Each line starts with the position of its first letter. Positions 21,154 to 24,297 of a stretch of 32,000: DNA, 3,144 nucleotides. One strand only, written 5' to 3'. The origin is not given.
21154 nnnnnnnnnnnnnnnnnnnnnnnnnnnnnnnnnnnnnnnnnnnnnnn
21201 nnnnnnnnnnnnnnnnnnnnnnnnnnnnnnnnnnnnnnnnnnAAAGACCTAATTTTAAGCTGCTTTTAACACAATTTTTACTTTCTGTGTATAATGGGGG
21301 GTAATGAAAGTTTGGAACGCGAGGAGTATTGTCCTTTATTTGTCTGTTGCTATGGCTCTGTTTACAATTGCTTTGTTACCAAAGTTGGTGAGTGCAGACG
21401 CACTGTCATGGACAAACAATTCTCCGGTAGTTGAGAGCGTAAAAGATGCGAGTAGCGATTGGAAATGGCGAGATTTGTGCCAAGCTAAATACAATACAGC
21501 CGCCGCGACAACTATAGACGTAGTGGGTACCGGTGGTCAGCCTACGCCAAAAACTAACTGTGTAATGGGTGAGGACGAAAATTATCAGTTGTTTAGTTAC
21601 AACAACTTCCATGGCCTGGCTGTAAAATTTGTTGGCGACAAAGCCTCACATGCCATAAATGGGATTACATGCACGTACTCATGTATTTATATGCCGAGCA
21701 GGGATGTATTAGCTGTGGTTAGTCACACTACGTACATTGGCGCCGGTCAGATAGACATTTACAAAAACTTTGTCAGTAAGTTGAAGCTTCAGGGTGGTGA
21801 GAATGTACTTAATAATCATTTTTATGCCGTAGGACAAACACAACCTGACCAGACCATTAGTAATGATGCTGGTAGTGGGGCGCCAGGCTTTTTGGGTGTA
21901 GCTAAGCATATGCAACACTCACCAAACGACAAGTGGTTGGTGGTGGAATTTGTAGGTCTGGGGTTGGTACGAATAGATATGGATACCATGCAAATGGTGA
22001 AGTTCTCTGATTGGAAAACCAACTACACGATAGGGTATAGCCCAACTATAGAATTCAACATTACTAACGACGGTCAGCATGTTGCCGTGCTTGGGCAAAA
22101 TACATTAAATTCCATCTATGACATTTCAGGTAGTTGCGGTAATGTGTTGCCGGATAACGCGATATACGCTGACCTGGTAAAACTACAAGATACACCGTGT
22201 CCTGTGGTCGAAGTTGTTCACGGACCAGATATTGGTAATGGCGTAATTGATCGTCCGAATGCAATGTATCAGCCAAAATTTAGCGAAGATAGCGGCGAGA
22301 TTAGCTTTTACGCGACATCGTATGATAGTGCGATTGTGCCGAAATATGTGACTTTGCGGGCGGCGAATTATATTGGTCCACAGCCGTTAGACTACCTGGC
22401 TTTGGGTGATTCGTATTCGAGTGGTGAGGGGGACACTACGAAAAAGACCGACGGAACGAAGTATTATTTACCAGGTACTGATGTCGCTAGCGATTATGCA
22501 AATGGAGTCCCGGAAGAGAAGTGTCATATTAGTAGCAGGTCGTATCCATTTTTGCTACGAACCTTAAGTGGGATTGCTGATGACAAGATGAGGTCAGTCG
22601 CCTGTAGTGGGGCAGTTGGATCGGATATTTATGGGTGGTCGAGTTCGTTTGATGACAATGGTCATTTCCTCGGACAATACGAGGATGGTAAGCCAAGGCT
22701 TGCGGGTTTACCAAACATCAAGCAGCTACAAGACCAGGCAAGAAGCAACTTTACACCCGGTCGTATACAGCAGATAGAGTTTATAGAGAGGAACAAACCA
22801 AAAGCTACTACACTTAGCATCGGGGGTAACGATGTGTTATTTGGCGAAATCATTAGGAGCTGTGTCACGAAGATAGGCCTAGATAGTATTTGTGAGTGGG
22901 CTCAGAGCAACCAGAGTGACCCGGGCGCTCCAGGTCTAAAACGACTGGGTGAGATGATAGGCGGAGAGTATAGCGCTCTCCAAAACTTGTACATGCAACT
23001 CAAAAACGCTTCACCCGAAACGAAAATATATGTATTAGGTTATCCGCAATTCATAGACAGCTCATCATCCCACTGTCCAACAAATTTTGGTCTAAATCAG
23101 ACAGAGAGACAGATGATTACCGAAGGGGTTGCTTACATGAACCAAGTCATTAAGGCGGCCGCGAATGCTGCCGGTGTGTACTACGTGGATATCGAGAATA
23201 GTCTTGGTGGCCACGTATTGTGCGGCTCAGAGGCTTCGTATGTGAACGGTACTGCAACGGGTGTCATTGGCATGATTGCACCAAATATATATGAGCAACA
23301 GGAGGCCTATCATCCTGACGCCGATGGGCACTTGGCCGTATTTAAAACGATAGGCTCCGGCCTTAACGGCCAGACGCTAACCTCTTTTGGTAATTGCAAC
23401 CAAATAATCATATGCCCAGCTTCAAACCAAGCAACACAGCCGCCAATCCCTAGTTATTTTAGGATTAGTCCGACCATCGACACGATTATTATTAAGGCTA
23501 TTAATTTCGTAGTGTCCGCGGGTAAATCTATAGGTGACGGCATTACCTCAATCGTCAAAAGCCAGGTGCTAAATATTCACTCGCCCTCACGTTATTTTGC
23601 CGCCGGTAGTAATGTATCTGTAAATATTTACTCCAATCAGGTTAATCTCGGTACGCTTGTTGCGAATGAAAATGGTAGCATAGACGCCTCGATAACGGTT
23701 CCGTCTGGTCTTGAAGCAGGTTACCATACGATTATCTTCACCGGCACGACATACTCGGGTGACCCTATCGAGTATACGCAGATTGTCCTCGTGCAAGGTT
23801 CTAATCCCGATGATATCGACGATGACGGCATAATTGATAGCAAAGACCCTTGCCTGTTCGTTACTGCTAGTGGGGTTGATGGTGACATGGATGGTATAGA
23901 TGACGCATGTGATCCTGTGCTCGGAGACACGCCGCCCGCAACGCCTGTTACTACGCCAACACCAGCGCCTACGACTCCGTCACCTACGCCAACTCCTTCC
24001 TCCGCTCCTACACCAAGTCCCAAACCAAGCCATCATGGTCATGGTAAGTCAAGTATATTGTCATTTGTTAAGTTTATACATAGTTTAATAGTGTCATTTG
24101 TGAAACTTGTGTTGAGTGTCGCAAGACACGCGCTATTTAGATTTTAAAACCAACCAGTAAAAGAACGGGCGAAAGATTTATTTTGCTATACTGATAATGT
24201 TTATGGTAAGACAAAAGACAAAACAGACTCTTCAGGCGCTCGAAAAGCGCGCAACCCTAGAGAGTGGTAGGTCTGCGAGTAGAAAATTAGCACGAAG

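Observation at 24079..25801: Duplicated cassette 'large-protein C-terminal tail + promoter + small two-Cys bitopic protein'; the conserved tail may be a novel C-terminal sorting/anchoring signal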

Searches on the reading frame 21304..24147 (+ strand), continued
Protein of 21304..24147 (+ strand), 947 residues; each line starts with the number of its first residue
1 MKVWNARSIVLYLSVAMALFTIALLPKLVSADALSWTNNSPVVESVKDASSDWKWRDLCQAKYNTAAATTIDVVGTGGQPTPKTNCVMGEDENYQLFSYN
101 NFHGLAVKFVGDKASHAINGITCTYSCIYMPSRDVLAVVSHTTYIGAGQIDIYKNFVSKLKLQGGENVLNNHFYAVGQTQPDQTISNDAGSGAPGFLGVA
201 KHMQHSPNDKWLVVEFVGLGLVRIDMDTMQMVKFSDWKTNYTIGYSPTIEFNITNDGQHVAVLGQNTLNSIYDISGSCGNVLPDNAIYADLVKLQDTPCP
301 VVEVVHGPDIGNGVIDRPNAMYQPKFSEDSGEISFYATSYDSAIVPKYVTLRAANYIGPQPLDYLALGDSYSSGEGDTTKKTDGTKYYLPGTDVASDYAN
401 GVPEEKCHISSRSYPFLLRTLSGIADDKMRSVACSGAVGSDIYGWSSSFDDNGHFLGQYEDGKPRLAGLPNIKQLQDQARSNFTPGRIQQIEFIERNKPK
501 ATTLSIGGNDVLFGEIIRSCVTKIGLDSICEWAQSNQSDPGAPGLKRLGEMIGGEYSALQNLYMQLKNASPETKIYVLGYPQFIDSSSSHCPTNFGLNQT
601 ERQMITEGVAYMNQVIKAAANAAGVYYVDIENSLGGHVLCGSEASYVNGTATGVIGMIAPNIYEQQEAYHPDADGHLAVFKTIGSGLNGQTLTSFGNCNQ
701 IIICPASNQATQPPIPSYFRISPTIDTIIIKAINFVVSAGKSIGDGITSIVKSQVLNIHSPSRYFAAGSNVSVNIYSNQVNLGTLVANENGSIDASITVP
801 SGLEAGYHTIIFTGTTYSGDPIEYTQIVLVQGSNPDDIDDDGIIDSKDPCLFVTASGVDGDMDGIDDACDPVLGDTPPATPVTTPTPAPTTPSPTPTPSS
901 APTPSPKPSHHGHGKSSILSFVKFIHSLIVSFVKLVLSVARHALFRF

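Call 105: predict_structure(alignment_id=A9)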
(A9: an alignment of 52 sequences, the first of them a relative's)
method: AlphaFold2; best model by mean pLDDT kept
length: 947 residues; sequences in the alignment: 52
mean_pLDDT: 81.9   pTM: 0.82
mean pLDDT of the five models: 81.9, 81.0, 79.5, 76.0, 75.1
residues with pLDDT >= 90: 380; 70-90: 389; 50-70: 109; < 50: 69
segments of 3 or more residues with pLDDT < 50: 26-31, 307-309, 446-448, 653-663, 876-897, 899-901, 903-917
pLDDT, mean of each block of 10 residues (from residue 1): 65 83 56 79 88 63 63 83 75 83 86 89 75 84 68 90 73 84 77 60 84 91 92 92 82 93 92 94 89 94 68 76 90 92 90 88 95 90 89 88 91 95 90 91 60 70 82 89 89 92 95 89 72 82 88 92 89 95 90 78 96 97 95 95 87 45 69 96 95 92 83 91 65 77 68 91 92 89 94 93 91 93 91 90 85 79 74 54 41 42 40 45 77 82 73
secondary structure, 60 per line:
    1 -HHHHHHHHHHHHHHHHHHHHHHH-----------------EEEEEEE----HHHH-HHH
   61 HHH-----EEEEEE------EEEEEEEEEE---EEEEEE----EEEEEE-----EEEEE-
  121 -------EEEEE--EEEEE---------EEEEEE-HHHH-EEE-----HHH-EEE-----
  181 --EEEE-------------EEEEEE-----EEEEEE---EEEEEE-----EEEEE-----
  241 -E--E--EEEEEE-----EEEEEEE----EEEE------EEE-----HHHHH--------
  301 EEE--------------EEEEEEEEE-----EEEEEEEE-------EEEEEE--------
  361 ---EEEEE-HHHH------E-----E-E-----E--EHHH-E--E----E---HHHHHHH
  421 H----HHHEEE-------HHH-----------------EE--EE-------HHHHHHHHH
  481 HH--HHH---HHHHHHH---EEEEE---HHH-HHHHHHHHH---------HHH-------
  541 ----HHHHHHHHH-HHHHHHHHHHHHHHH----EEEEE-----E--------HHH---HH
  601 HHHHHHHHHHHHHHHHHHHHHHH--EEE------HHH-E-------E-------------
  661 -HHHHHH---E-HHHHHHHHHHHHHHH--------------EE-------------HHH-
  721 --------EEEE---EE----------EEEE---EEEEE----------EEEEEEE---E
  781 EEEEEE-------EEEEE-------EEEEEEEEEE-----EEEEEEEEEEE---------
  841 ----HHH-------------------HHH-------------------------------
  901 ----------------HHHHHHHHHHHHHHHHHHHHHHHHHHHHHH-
elements in order (helices of 4 or more, strands of 3 or more residues): H2-24 E42-48 H53-56 H58-63 E69-74 E81-90 E94-99 E104-109 E115-119 E128-132 E135-139 E149-154 H156-159 E161-163 E173-175 E183-186 E200-205 E211-216 E220-225 E231-235 E248-253 E259-265 E270-273 E280-282 H288-292 E301-303 E318-326 E332-339 E347-352 E364-368 H370-373 H414-421 E429-431 H472-482 H491-497 E501-505 H513-521 H545-553 H555-569 E574-578 H599-623 E626-628 H662-667 H673-687 E729-732 E748-751 E755-759 E770-776 E780-786 E794-798 E806-815 E821-831 H917-946
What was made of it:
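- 21304..24147 (+): Large secreted or surface SGNH (GDSL) hydrolase, 947 aa. Domains in order: signal/TM helix, beta-propeller-like N domain, SGNH domain, Ig-like domain, TSP3-like Ca-binding repeats, PT linker, C-terminal helix. AF2 model pLDDT 81.9, pTM 0.82 (call 105).
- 23914..24078 (+): Start of the variable C-terminal module: the sequence just after the conserved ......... junction (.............), the PT-rich linker and the His/Gly patch. AF2 pLDDT is below 50 for residues 876-917 (call 105).
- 24079..24147 (+): Tail-coding segment (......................*), which is copy 1 of the repeat. It forms the C-terminal part of a 30-residue amphipathic helix. Helix 917-946 in call 105.
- On Polymorphic toxin / orphan-module locus (CDI, Rhs type): The window's C-terminal module is a PT linker plus one helix (call 105).
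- On C-terminal amphipathic in-plane membrane anchor (PBP5-like): Helix 917-946 (call 105).
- AF2 predicts a single helix after a disordered linker (call 105).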

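Call 109: fold_search(model_id=the predicted structure, library=pdb)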
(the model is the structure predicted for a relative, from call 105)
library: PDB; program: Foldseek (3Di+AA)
matches with E <= 10: 1745; with E <= 0.001: 177
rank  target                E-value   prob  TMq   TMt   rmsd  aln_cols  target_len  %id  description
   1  4hyq                  1.8e-12  1.00  0.21  0.79   6.2       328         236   22  Crystal structure of phospholipase A1 from Streptomyces albidoflavus NA297 (released 2013-05-29)
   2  5mal_A                1.9e-11  1.00  0.21  0.81   4.5       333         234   20  Crystal structure of extracelular lipase from Streptomyces rimosus at 1.7A resolution (released 2017-06-14)
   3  1esc                  1.5e-09  1.00  0.22  0.61   6.7       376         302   16  THE MOLECULAR MECHANISM OF ENANTIORECOGNITION BY ESTERASES (released 1995-10-15)
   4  8ik1_A                1.0e-06  1.00  0.17  0.69   6.2       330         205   16  EstL5 in complex of PMSF (released 2023-03-29)
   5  3u37_H                3.1e-06  1.00  0.16  0.34  16.8       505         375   11  An Acetyl Xylan Esterase (Est2A) from the Rumen Bacterium Butyrivibrio proteoclasticus. (released 2013-02-13)
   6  4dev_A                3.9e-06  1.00  0.17  0.37  14.6       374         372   13  An Acetyl Xylan Esterase (Est2A) from the Rumen Bacterium Butyrivibrio proteoclasticus. (released 2013-02-13)
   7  6vn7_B                4.3e-06  0.99  0.11  0.23  18.0       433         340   12  Cryo-EM structure of an activated VIP1 receptor-G protein complex (released 2020-09-02)
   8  7e16_A                7.1e-06  1.00  0.17  0.66   7.8       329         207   15  crystal structure of GDSL esterase from Geobacillus thermodenitrificans (released 2021-04-14)
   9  1k32_A                1.1e-05  1.00  0.14  0.13  10.3       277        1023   11  Crystal structure of the tricorn protease (released 2001-12-05)
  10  9m8k_B                1.1e-05  0.98  0.11  0.22  19.0       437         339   10  cryo-EM structure of human TAS2R4 with oligopeptide (released 2026-03-18)
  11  3u37_A                1.1e-05  1.00  0.16  0.34  14.8       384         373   13  An Acetyl Xylan Esterase (Est2A) from the Rumen Bacterium Butyrivibrio proteoclasticus. (released 2013-02-13)
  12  8ik1_B                1.4e-05  1.00  0.17  0.66   6.7       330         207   16  EstL5 in complex of PMSF (released 2023-03-29)
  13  3u37_B                1.5e-05  1.00  0.17  0.37  13.5       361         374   13  An Acetyl Xylan Esterase (Est2A) from the Rumen Bacterium Butyrivibrio proteoclasticus. (released 2013-02-13)
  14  2dg0_I                1.5e-05  1.00  0.13  0.29  14.9       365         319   13  Crystal structure of Drp35, a 35kDa drug responsive protein from Staphylococcus aureus (released 2006-12-12)
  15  4dev_D                1.7e-05  1.00  0.15  0.33  12.6       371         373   13  An Acetyl Xylan Esterase (Est2A) from the Rumen Bacterium Butyrivibrio proteoclasticus. (released 2013-02-13)
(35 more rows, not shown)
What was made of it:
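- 21304..24147 (+): Foldseek 4HYQ E 1.8e-12, TM-score (target-normalised) 0.79 (call 109).
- On SGNH/GDSL hydrolase: Foldseek finds 4HYQ, 5MAL and 1ESC (call 109).
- Closest known: Streptomyces SGNH phospholipase A1. Same: Foldseek E 1.8e-12, TM-score 0.79-0.81 normalised to the target (call 109).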

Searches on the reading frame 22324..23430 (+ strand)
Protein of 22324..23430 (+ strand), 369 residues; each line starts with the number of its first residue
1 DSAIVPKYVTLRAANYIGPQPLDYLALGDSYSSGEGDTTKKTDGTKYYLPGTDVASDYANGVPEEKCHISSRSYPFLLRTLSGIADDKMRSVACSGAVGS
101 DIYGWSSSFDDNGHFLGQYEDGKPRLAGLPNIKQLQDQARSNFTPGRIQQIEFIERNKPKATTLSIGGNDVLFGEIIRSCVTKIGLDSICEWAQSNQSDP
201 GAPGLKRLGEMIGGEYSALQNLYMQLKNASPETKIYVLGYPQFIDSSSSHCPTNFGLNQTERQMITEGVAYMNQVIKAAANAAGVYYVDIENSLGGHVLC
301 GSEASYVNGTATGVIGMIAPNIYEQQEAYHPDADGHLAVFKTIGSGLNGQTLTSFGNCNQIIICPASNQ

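Call 72: search_solved_structures(query=window:22324-23430:+, max_evalue=0.001)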
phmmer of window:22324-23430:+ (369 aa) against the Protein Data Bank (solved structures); distinct sequences matched with E-value up to 0.001: 2.
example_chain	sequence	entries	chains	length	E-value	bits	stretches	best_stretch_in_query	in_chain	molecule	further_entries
4hyq_A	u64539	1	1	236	1.6e-10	44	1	161-331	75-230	phospholipase A1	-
5mal_A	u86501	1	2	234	7.3e-07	32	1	218-331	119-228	Lipase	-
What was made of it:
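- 21304..24147 (+): PDB sequence hits to phospholipase A1 4HYQ and lipase 5MAL (call 72).
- Closest known: Streptomyces SGNH phospholipase A1. Same: Sequence E 1.6e-10 (call 72).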

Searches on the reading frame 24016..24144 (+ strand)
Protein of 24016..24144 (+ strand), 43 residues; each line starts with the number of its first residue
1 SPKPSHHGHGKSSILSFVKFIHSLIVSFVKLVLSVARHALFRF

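Call 32: find_homologous_proteins(query=window:24016-24144:+, max_evalue=10)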
Query seq(43 aa): 3 candidates shared short words with the query, none scored E <= 10.
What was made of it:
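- Tried and rejected: It returned nothing and did not even recover the parent protein, so it is uninformative (call 32).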
